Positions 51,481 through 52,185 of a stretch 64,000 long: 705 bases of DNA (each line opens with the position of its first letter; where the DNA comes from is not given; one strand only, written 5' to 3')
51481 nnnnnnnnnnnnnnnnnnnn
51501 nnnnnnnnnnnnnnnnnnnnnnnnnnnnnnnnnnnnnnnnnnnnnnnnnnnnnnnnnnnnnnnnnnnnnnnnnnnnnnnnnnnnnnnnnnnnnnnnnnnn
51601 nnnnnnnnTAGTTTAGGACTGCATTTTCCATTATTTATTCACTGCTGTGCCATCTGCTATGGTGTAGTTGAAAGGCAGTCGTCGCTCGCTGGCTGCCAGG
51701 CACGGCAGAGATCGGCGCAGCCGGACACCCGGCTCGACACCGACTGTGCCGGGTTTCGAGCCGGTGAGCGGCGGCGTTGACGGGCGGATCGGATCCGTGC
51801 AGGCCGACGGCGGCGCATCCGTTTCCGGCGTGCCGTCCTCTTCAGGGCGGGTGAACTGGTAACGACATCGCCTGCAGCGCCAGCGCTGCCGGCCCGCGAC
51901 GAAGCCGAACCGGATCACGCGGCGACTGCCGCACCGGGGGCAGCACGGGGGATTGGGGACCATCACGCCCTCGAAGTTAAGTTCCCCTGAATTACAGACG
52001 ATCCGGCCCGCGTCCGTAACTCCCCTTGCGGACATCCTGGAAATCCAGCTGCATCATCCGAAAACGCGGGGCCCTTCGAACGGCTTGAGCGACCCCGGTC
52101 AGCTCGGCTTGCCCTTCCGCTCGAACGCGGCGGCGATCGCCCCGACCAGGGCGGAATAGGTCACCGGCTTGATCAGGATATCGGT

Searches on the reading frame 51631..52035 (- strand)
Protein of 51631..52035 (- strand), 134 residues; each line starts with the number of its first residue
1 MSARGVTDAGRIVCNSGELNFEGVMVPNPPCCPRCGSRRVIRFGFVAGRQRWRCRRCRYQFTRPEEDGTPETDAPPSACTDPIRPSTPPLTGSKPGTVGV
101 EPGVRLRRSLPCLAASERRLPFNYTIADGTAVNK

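Call 28: search_protein_families(library=pfam, proteins=[window:51631-52035:-], max_evalue=0.01)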
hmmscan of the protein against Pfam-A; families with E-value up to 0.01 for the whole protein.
window:51631-52035:- (134 aa): 2 families
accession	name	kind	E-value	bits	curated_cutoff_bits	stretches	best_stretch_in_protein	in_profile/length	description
PF12760.12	Zn_ribbon_IS1595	-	7.6e-07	29.4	25.4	1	26-60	15-46/46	Transposase zinc-ribbon domain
PF23451.1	Zn_ribbon_PaaD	-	0.00085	19.3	27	1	31-61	16-49/53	PaaD zinc beta ribbon domain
